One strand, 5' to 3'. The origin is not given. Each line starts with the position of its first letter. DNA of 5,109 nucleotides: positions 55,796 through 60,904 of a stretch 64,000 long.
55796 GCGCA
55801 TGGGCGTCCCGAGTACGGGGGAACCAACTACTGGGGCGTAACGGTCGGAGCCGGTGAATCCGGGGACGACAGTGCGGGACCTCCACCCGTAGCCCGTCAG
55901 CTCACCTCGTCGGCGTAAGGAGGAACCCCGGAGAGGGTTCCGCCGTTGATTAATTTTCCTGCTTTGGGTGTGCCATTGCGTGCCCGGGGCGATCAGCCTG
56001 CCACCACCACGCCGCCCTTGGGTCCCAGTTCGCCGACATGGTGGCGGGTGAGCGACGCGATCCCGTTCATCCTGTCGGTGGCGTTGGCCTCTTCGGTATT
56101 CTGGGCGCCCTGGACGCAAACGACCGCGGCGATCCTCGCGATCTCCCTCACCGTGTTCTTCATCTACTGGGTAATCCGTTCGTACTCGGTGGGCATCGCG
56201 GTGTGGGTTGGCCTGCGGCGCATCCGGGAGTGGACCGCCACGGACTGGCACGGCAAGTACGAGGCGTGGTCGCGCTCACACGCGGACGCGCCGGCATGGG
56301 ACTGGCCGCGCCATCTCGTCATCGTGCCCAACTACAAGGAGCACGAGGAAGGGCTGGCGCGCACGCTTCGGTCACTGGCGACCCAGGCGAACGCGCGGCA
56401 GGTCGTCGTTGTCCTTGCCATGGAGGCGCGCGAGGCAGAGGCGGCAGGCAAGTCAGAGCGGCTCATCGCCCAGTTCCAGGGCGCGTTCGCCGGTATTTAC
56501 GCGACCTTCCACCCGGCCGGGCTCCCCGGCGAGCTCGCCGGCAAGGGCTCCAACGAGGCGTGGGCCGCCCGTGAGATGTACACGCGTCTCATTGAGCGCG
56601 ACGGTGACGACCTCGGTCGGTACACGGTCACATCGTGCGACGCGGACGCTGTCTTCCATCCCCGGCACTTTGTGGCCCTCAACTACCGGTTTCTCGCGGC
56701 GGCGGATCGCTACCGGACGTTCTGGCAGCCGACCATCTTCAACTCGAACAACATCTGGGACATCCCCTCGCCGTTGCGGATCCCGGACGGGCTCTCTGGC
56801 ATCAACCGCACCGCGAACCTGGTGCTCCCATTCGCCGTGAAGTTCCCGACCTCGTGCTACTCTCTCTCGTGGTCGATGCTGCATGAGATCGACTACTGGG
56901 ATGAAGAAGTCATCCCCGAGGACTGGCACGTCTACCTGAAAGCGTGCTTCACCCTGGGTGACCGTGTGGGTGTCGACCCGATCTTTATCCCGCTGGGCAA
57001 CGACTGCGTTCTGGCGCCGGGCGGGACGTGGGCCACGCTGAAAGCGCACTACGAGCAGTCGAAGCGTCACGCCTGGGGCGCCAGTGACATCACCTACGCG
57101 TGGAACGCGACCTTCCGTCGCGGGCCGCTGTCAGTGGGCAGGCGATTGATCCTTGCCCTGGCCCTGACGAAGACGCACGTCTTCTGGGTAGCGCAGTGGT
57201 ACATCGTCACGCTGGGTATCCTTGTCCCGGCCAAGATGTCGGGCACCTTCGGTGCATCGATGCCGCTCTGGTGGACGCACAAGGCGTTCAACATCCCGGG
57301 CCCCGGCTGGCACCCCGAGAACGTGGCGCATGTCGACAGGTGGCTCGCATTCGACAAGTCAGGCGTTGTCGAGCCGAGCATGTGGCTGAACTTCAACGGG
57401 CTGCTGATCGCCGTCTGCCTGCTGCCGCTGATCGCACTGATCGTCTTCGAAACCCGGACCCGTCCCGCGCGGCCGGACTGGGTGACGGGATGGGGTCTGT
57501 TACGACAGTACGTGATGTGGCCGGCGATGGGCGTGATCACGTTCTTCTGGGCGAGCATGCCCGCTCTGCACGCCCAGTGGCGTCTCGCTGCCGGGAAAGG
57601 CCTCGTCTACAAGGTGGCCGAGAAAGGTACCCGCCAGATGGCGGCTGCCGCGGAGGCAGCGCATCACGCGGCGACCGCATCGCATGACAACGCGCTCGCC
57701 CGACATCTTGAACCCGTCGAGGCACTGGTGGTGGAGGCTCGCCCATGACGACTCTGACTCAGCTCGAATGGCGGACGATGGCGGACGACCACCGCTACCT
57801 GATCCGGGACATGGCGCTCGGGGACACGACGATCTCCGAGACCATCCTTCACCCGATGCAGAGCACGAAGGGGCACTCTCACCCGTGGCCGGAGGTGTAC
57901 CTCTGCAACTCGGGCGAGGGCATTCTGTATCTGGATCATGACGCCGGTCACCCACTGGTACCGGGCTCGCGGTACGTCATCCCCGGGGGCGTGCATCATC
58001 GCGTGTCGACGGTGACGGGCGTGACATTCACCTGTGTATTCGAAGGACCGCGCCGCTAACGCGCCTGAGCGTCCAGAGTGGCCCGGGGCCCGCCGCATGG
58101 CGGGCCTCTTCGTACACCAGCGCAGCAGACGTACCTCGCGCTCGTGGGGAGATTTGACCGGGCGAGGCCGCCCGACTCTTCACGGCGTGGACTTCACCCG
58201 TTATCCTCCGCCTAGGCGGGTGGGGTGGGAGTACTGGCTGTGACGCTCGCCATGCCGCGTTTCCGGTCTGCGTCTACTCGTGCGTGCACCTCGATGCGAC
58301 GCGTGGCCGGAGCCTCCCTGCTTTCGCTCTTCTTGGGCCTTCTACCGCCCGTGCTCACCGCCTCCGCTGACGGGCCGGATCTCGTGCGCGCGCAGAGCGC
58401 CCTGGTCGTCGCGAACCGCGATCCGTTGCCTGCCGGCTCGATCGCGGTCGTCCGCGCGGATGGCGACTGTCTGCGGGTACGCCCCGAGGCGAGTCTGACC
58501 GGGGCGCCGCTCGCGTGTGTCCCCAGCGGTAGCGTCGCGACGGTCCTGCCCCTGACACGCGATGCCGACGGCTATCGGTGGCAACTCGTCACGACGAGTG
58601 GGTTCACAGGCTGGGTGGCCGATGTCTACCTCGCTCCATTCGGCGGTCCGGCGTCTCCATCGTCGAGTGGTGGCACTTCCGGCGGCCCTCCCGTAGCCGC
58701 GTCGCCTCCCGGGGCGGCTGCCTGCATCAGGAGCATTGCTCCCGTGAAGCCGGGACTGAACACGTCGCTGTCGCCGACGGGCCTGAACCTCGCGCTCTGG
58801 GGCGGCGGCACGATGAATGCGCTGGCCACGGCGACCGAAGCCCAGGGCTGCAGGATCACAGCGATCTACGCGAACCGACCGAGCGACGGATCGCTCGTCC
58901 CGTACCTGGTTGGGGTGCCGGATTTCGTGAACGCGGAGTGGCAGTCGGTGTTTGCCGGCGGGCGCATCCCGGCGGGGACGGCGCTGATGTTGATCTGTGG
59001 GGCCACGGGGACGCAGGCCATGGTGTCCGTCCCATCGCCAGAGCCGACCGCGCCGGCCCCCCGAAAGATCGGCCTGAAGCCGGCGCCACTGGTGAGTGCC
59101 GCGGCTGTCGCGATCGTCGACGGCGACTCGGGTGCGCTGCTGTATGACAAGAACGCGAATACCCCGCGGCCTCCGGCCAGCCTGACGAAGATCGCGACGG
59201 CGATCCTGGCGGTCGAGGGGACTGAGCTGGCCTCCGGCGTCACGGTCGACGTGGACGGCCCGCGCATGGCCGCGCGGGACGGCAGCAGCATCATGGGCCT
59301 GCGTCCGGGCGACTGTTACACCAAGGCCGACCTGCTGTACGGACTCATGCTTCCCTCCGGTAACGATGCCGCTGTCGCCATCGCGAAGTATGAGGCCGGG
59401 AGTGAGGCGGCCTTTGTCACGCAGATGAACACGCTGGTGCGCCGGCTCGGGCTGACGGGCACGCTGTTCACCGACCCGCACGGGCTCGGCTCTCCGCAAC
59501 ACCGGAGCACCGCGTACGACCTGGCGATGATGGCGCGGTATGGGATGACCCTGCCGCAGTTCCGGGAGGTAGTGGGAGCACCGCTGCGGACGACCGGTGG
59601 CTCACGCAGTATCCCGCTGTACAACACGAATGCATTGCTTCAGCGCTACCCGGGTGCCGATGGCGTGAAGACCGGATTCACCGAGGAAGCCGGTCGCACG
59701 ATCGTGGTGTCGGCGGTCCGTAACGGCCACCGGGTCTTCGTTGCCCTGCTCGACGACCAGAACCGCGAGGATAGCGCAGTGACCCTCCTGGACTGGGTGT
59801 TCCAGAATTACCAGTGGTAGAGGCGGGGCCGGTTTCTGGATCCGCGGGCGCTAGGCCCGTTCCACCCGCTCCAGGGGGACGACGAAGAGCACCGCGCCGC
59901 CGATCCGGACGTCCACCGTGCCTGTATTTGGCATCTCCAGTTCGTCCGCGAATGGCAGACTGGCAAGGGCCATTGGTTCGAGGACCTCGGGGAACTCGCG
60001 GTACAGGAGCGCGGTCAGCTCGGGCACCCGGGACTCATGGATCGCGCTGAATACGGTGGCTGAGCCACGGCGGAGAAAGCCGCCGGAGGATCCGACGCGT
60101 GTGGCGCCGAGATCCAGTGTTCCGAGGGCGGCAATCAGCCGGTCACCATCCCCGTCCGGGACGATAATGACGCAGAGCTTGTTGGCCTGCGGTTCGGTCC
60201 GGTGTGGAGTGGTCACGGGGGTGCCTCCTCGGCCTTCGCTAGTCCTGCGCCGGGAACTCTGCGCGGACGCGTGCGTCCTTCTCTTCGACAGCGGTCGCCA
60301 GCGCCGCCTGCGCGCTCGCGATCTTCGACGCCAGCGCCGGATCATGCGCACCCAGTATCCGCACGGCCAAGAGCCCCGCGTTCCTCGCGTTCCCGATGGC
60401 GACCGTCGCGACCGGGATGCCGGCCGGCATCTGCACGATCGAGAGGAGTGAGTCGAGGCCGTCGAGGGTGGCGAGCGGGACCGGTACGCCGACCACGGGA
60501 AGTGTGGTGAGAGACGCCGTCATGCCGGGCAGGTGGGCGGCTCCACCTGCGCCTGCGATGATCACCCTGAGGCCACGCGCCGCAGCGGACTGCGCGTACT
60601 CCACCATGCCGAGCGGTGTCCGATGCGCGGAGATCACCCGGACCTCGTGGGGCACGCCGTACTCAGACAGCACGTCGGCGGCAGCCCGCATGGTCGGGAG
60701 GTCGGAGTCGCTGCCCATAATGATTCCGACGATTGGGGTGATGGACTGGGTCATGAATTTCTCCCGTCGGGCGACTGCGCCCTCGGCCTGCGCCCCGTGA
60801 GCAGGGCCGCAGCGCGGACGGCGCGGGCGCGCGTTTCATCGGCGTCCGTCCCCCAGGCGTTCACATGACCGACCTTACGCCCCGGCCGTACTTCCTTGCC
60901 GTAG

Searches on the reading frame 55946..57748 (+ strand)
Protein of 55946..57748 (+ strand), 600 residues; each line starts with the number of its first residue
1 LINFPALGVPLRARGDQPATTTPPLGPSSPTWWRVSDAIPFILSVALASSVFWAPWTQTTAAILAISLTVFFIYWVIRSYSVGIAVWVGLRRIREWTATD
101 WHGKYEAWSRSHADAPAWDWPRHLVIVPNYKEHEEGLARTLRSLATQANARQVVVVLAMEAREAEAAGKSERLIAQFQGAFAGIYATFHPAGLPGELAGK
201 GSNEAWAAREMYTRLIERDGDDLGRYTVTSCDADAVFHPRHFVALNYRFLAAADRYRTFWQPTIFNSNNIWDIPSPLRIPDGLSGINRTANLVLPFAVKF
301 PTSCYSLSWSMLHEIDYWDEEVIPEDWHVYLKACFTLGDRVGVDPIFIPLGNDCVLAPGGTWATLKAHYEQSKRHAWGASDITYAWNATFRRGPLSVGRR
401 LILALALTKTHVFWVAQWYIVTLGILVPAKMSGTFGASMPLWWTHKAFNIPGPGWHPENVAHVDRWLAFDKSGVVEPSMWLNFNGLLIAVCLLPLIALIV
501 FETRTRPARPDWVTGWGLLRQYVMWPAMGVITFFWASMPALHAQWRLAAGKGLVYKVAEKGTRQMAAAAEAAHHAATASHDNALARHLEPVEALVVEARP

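Call 26: search_protein_families(library=pfam, proteins=[window:55946-57748:+], max_evalue=0.001)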
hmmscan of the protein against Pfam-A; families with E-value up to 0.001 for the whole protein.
window:55946-57748:+ (600 aa): 2 families
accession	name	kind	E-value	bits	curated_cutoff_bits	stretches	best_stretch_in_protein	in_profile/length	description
PF13632.12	Glyco_trans_2_3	-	1.5e-07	31.9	27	1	293-429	65-194/198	Glycosyl transferase family group 2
PF13641.12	Glyco_tranf_2_3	-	0.00034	21.1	27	1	121-249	1-111/230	Glycosyltransferase like family 2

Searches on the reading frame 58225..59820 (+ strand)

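Call 26: search_protein_families(library=pfam, proteins=[window:58225-59820:+], max_evalue=0.001)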
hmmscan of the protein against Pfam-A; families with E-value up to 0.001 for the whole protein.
window:58225-59820:+ (531 aa): 2 families
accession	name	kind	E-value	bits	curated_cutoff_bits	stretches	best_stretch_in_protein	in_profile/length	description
PF00768.25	Peptidase_S11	-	5.6e-54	183.6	27.6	1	288-512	8-238/239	D-alanyl-D-alanine carboxypeptidase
PF08239.17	SH3_3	-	0.00023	21.7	27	0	83-136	3-53/54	Bacterial SH3 domain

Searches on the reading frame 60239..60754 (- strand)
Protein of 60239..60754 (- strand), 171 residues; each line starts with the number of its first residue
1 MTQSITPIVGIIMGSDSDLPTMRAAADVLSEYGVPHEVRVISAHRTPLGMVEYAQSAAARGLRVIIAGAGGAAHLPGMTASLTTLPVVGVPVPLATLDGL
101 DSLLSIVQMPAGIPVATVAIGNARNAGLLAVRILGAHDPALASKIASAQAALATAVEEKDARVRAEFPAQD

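Call 26: search_protein_families(library=pfam, proteins=[window:60239-60754:-], max_evalue=0.001)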
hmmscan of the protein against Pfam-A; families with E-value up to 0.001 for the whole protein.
window:60239-60754:- (171 aa): 1 family
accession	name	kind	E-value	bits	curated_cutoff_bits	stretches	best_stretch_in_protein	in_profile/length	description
PF00731.26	AIRC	-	1.1e-62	210.4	30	1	9-152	2-145/148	AIR carboxylase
